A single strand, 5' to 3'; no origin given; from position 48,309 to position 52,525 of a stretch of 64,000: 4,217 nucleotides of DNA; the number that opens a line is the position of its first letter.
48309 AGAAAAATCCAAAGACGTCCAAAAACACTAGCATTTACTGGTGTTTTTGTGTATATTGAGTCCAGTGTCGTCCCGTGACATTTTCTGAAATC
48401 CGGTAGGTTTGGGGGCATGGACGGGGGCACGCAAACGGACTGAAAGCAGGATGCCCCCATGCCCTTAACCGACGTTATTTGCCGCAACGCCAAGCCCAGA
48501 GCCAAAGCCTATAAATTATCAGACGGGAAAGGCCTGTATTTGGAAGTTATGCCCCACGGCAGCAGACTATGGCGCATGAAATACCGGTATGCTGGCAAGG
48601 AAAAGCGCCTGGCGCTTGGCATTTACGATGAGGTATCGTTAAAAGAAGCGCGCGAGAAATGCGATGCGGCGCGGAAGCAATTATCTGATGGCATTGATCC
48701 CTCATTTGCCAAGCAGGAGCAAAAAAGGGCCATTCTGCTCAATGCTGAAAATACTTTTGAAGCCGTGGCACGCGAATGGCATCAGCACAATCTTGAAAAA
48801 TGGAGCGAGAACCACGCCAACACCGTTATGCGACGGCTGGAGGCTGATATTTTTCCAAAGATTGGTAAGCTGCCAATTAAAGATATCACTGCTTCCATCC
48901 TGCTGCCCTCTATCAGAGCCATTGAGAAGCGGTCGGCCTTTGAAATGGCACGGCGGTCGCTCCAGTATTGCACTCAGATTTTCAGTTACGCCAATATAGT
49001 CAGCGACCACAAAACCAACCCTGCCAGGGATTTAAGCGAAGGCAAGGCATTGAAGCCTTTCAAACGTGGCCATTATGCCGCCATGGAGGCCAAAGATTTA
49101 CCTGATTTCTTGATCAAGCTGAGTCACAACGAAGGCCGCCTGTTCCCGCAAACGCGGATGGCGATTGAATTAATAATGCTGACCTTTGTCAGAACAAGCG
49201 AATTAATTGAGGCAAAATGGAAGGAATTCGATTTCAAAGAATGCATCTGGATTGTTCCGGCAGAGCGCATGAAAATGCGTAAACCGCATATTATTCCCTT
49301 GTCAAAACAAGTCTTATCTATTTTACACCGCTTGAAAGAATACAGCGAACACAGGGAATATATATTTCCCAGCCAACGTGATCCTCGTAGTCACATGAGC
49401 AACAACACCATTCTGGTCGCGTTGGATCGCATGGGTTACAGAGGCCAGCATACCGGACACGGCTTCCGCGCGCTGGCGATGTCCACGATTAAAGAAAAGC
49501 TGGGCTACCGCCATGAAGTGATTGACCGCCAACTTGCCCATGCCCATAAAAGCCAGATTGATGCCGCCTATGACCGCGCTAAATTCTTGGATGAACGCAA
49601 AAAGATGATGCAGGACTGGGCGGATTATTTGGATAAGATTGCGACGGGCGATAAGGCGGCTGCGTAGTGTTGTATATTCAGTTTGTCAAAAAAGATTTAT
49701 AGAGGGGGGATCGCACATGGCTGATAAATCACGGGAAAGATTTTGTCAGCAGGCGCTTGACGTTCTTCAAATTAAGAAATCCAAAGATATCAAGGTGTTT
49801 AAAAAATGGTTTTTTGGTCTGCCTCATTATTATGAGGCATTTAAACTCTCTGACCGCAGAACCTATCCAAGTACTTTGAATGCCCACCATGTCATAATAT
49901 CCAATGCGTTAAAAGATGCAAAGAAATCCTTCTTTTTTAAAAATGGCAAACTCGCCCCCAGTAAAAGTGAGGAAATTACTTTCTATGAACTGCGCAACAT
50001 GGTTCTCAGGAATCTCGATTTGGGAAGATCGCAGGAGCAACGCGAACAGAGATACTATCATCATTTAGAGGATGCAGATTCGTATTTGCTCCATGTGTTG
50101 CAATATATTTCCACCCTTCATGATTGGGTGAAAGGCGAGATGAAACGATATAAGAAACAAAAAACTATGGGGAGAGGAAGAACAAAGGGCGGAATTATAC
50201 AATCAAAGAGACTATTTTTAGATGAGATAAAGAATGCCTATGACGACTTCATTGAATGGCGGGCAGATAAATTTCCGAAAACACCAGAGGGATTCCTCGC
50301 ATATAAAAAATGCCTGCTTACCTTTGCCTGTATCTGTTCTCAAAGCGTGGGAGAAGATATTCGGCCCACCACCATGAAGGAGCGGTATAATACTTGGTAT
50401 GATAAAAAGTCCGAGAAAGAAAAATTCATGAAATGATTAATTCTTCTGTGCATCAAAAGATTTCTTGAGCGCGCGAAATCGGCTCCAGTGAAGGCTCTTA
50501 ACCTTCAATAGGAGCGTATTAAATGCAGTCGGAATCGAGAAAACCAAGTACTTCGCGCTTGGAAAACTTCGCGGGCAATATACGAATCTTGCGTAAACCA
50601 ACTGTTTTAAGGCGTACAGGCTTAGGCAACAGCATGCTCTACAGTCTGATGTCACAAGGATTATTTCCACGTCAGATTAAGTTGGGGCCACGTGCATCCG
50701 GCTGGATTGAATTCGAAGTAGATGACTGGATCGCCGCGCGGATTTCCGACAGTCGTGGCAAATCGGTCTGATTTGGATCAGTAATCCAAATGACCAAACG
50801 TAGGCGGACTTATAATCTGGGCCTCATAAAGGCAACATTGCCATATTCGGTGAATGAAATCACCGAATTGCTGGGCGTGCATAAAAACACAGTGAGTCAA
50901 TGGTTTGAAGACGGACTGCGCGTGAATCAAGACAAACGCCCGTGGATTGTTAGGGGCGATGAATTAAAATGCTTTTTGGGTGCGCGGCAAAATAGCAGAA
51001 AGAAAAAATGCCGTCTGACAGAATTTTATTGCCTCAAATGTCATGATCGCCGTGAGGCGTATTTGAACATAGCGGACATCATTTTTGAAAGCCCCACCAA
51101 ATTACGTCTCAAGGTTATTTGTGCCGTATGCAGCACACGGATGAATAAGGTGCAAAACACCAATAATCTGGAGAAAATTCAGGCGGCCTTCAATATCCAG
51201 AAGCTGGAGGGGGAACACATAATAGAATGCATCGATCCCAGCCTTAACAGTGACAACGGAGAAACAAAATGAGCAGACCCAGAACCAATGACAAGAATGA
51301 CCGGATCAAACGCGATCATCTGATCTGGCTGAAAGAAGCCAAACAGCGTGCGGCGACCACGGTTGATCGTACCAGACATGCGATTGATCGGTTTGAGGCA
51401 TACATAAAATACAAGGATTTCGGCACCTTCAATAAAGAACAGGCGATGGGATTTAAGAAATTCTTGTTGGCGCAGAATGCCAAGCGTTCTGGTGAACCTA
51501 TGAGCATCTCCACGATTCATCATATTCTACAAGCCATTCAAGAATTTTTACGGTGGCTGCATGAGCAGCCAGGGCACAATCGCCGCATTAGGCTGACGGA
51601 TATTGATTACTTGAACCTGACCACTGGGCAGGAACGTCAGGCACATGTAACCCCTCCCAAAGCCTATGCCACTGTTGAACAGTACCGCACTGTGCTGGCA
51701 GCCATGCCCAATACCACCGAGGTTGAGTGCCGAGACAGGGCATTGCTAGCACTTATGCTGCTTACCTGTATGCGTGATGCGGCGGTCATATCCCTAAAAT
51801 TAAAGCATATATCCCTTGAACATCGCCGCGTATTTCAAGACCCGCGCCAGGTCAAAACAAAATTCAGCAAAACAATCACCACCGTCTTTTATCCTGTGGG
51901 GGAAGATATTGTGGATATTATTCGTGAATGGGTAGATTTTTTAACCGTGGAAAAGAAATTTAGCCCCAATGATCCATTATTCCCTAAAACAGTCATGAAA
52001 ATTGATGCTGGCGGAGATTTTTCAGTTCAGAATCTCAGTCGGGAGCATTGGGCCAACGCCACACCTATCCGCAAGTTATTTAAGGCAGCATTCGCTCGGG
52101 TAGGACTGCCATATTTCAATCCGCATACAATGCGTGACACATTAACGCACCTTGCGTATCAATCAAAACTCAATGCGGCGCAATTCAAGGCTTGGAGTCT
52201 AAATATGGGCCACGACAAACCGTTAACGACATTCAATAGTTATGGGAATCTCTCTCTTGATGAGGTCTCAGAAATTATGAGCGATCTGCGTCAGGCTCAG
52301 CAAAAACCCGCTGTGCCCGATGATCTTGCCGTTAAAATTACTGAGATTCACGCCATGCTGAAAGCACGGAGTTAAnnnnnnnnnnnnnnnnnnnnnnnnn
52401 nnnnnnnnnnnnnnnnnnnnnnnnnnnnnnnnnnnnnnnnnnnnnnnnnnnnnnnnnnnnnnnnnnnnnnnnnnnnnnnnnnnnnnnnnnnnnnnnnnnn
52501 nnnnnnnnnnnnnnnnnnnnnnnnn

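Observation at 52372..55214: Divergent pair in the tRNA-Glu island: SEC-C + PD-(D/E)xK-like protein and a HEPN-like (R-x4-H) protein, a candidate uncharacterised defence module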

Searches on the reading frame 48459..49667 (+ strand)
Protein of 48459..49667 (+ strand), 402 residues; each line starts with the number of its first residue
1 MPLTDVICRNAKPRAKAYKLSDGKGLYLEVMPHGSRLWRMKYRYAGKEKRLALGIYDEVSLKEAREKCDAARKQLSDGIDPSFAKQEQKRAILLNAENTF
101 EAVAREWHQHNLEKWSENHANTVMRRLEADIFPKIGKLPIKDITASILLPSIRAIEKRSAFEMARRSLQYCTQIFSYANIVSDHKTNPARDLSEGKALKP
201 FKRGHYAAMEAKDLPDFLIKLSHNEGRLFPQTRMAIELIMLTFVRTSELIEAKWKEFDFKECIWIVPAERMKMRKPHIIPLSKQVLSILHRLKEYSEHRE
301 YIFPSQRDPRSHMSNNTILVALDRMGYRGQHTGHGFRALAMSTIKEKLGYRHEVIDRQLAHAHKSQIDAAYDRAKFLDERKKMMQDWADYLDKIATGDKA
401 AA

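Call 3: search_protein_families(library=pfam, proteins=[window:48459-49667:+], max_evalue=1)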
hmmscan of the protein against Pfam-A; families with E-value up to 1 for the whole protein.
window:48459-49667:+ (402 aa): 5 families
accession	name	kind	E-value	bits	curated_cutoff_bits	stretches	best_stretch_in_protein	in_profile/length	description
PF22022.2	Phage_int_M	-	5.6e-29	100.7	27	1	100-193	1-94/96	Phage integrase central domain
PF13356.12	Arm-DNA-bind_3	-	7.6e-27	93.7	27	1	3-88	1-83/83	Arm DNA-binding domain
PF00589.27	Phage_integrase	-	5.3e-19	69.1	27.1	1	231-374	23-168/172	Phage integrase family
PF14659.12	Phage_int_SAM_3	-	0.0032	18.1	22.6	1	99-146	1-48/58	Phage integrase, N-terminal SAM-like domain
PF09142.17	TruB_C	-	0.18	12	28.7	1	189-210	11-33/56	tRNA Pseudouridine synthase II, C terminal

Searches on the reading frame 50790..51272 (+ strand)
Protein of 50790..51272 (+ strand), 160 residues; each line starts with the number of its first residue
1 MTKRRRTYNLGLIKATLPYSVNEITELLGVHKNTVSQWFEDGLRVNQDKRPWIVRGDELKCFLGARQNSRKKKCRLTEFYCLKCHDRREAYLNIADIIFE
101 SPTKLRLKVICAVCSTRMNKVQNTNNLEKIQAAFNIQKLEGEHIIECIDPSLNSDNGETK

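Call 3: search_protein_families(library=pfam, proteins=[window:50790-51272:+], max_evalue=1)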
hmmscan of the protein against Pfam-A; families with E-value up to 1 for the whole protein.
window:50790-51272:+ (160 aa): 6 families
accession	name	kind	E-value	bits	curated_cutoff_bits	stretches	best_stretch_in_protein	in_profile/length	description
PF12728.13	HTH_17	-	0.00041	21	27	1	19-60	2-44/51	Helix-turn-helix domain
PF18930.5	DUF5679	-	0.00046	20.7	27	1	80-120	1-39/40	Domain of unknown function (DUF5679)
PF13384.12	HTH_23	-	0.0023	18.2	24.6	1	19-39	18-41/50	Homeodomain-like domain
PF06056.18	Terminase_5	-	0.0039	17.5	20.3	1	19-39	14-34/58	Putative ATPase subunit of terminase (gpP-like)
PF13542.12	HTH_Tnp_ISL3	-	0.061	13.2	27.4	1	20-41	28-49/51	Helix-turn-helix domain of transposase family ISL3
PF13411.12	MerR_1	-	0.2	12.2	21.6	1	19-46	1-27/69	MerR HTH family regulatory protein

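Call 4: search_protein_families(library=padloc, proteins=[window:50790-51272:+], max_evalue=1)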
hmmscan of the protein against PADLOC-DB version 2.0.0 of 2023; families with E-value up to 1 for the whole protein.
window:50790-51272:+ (160 aa): 2 families
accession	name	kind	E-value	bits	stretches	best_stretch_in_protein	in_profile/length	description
PDLC04133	mad1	-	0.024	12.9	1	19-42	6-29/60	mads_1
PDLC04769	PDC-M67A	-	0.04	11.4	1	107-149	143-185/328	-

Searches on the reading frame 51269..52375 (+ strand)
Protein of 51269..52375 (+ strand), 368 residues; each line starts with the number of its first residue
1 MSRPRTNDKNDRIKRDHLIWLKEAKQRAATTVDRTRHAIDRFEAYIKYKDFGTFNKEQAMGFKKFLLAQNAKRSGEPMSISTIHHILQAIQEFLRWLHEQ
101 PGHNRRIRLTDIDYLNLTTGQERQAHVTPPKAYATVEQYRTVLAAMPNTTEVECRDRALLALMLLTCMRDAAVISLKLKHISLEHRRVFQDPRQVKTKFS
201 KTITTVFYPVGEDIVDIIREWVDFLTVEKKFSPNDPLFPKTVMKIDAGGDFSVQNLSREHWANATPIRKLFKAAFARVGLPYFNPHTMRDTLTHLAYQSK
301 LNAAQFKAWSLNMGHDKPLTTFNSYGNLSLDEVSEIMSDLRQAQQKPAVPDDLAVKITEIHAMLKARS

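Call 3: search_protein_families(library=pfam, proteins=[window:51269-52375:+], max_evalue=1)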
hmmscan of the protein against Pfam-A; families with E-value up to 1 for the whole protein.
window:51269-52375:+ (368 aa): 4 families
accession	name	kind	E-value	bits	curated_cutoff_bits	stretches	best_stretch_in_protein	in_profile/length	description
PF00589.27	Phage_integrase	-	3.6e-15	56.6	27.1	1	135-303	4-147/172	Phage integrase family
PF02899.23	Phage_int_SAM_1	-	0.015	16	22.3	1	20-99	7-81/83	Phage integrase, N-terminal SAM-like domain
PF13495.12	Phage_int_SAM_4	-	0.028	15.2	27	1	24-101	11-82/85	Phage integrase, N-terminal SAM-like domain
PF25770.1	CC_CEP63-bind_CEP152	-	0.18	12.2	23.9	1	11-32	13-34/51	CEP152, CEP63 binding coiled coil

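Call 4: search_protein_families(library=padloc, proteins=[window:51269-52375:+], max_evalue=1)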
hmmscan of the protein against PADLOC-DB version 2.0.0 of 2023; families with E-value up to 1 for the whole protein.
window:51269-52375:+ (368 aa): 0 families
